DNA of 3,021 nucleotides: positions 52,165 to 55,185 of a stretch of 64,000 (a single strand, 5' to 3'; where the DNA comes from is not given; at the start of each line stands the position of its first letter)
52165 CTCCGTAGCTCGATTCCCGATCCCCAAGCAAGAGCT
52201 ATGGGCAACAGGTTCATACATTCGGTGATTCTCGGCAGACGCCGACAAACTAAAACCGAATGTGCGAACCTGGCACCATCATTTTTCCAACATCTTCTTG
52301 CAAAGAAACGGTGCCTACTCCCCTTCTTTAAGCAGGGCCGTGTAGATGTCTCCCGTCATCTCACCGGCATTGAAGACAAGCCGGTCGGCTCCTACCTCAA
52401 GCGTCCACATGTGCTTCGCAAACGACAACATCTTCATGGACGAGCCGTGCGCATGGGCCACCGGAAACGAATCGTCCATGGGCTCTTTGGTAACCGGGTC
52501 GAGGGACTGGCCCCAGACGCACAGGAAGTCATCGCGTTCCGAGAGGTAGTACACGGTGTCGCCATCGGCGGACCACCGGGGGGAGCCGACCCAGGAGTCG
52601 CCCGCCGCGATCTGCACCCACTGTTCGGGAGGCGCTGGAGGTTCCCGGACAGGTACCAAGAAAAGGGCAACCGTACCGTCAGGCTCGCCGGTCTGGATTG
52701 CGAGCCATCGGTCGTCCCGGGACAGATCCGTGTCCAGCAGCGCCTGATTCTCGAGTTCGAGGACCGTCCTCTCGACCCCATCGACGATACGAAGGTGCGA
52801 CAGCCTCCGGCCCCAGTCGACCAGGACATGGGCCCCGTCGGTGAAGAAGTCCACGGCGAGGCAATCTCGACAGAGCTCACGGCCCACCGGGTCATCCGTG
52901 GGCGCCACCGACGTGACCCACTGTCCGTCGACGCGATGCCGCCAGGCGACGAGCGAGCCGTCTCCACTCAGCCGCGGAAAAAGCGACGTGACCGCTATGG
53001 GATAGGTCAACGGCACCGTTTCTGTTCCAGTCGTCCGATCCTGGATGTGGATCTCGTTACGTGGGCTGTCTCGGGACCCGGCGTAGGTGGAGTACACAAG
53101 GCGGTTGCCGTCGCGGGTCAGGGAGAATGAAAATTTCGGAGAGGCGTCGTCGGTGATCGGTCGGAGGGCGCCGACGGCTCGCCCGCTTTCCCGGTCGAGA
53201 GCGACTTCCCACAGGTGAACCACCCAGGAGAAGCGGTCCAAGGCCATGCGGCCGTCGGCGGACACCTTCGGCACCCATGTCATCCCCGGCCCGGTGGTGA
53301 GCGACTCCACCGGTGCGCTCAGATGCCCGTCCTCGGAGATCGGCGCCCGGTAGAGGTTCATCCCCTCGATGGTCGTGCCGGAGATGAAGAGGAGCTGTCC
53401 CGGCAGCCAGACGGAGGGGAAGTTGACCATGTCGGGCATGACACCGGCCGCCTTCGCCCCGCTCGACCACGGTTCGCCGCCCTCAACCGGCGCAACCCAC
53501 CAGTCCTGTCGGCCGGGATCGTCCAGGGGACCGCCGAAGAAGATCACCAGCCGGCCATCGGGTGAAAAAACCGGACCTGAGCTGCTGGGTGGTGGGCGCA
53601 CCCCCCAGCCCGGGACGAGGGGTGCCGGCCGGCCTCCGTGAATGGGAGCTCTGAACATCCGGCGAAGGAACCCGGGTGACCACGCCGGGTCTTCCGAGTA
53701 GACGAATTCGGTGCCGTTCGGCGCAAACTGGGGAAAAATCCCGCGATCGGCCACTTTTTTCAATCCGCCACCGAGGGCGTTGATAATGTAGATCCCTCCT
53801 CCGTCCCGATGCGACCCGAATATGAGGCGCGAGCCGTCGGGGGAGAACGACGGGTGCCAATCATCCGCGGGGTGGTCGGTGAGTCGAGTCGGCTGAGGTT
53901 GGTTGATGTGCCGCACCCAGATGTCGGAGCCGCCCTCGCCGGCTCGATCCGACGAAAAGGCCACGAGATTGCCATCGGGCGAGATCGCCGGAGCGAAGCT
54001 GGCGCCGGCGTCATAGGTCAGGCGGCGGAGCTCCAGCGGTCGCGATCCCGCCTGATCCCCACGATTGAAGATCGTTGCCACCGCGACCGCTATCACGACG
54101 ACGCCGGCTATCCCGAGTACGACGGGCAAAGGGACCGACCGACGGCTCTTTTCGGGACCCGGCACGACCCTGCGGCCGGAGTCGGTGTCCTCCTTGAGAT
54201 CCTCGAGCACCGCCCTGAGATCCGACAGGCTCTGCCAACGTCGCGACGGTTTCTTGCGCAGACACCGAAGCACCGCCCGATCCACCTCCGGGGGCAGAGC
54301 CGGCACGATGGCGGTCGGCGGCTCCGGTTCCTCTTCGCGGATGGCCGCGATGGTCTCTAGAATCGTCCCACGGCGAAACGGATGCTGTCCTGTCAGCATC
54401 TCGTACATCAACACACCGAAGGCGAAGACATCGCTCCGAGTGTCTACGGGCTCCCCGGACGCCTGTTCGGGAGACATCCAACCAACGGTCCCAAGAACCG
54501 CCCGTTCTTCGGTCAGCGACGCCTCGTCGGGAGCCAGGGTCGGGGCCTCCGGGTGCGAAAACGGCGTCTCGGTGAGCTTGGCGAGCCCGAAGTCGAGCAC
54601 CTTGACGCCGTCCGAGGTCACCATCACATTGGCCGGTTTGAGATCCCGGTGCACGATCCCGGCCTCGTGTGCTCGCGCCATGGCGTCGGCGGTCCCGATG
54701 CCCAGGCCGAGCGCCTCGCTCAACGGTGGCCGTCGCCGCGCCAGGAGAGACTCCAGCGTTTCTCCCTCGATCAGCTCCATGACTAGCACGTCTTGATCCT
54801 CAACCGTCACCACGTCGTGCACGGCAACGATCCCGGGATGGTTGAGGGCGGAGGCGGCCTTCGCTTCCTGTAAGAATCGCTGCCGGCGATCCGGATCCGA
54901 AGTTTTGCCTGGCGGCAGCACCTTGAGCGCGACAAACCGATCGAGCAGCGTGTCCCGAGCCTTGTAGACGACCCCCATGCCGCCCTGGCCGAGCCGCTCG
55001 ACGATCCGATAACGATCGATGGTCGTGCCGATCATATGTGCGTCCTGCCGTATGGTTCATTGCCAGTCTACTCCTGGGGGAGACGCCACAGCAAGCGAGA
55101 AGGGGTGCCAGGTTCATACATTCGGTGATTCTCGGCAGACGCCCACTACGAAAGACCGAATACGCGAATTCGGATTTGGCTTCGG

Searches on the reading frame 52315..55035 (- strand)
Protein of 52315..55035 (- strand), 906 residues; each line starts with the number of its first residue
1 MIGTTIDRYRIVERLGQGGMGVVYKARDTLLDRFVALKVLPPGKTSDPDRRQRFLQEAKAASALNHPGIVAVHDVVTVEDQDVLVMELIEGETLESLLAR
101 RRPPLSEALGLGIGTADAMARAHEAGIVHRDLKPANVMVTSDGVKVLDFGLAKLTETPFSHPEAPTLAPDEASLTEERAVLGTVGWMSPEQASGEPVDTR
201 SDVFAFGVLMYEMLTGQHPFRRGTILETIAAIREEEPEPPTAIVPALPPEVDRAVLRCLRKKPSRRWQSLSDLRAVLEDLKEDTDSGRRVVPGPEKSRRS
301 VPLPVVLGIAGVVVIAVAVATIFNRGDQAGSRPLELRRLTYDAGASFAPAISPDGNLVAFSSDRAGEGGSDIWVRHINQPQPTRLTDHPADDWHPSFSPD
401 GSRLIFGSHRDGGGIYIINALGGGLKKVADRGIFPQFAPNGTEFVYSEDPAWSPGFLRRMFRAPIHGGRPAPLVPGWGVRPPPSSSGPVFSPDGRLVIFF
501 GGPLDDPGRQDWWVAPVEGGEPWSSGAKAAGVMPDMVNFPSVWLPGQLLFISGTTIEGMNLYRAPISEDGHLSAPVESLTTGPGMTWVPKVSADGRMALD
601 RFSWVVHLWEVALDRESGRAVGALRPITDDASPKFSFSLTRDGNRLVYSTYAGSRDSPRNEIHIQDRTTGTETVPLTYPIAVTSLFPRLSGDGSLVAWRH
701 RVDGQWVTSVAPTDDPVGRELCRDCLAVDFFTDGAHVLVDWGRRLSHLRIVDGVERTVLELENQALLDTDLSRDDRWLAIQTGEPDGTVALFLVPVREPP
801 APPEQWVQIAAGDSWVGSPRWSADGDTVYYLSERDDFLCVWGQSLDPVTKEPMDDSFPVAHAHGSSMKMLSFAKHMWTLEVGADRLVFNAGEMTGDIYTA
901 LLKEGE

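Call 28: search_protein_families(library=pfam, proteins=[window:52315-55035:-], max_evalue=0.001)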
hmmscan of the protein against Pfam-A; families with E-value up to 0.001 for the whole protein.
window:52315-55035:- (906 aa): 6 families
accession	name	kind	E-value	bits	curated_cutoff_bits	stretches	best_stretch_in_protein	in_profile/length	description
PF00069.31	Pkinase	-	7.6e-44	150.5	31.7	1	9-268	1-253/263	Protein kinase domain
PF07714.23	PK_Tyr_Ser-Thr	-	1.1e-35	123.7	23.1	1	11-267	3-249/258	Protein tyrosine and serine/threonine kinase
PF07676.18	PD40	-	5.4e-22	77.6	20.9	2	336-374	1-38/38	WD40-like Beta Propeller Repeat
PF01636.29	APH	-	2.1e-07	31.4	23.2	1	122-154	165-199/239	Phosphotransferase enzyme family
PF01163.29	RIO1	-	1.9e-05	24.8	22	1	59-152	60-151/187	RIO domain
PF03109.22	ABC1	-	0.00037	20.1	22.9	1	70-154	130-216/244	ABC1 atypical kinase-like domain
